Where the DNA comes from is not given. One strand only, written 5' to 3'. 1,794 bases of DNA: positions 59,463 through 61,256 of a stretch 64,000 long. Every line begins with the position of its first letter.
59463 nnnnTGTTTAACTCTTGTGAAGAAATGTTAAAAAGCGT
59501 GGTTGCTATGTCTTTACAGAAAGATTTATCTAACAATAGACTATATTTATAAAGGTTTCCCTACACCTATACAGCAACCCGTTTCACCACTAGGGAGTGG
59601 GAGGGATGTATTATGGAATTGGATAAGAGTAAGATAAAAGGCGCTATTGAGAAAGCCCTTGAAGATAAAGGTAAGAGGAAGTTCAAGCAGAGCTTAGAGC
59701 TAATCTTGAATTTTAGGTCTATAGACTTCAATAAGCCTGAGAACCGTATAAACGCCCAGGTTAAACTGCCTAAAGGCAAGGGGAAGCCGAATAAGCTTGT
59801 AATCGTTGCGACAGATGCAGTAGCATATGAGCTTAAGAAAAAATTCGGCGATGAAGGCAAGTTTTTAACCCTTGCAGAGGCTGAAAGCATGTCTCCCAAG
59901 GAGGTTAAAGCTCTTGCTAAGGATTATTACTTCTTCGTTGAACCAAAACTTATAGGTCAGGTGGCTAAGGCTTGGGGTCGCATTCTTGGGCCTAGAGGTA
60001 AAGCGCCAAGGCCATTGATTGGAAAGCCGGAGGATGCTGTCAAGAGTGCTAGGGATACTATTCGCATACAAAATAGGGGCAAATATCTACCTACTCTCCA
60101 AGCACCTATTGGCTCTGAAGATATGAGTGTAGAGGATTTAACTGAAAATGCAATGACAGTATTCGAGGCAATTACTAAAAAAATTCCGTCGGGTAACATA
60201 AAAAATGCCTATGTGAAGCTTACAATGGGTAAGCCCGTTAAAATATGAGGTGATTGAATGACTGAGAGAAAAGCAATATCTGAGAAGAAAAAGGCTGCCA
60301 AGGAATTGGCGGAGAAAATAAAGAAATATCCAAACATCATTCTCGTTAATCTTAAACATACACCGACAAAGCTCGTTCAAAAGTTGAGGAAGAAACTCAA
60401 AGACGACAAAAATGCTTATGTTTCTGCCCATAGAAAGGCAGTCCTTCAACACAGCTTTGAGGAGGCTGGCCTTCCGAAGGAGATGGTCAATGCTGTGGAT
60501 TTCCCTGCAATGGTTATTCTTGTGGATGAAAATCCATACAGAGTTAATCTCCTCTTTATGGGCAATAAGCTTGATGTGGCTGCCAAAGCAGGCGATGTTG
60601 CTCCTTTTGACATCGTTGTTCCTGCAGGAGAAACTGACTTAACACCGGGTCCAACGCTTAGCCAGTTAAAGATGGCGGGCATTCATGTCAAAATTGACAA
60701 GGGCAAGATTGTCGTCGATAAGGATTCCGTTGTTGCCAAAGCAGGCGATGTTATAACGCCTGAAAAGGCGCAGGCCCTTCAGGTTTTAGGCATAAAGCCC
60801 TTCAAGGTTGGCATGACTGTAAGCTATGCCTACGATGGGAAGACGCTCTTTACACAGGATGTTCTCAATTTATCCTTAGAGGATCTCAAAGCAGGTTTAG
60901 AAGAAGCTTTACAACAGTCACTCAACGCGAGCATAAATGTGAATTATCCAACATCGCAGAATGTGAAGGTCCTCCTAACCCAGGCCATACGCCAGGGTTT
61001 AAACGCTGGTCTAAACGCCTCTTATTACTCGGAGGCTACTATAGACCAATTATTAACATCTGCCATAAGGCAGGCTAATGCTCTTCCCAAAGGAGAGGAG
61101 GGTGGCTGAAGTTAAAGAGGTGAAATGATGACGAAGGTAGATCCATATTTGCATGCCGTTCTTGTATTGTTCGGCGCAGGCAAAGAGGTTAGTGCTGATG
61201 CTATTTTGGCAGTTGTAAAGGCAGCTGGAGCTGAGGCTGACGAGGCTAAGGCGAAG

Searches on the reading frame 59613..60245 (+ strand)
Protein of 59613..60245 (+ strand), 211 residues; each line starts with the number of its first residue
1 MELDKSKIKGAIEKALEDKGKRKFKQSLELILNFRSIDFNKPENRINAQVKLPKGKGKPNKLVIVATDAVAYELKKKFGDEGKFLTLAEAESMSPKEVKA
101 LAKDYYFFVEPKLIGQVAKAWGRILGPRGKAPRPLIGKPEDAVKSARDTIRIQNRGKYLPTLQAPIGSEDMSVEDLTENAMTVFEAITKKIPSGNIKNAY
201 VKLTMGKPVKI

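Call 77: search_protein_families(library=pfam, proteins=[window:59613-60245:+], max_evalue=0.00001)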
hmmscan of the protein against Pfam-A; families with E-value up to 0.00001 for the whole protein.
window:59613-60245:+ (211 aa): 1 family
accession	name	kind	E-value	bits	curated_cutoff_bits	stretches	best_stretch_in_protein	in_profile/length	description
PF00687.26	Ribosomal_L1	-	6.7e-32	111.1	32.2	1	20-206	5-197/198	Ribosomal protein L1p/L10e family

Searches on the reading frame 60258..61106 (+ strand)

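Call 77: search_protein_families(library=pfam, proteins=[window:60258-61106:+], max_evalue=0.00001)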
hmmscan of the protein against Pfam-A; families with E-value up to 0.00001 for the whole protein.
window:60258-61106:+ (283 aa): 2 families
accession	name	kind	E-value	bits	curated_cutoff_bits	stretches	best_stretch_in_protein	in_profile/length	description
PF17777.6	RL10P_insert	-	2e-21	76.1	29.1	1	109-179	1-71/71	Insertion domain in 60S ribosomal protein L10P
PF00466.25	Ribosomal_L10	-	1.6e-09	38.2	22.8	1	8-100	4-95/100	Ribosomal protein L10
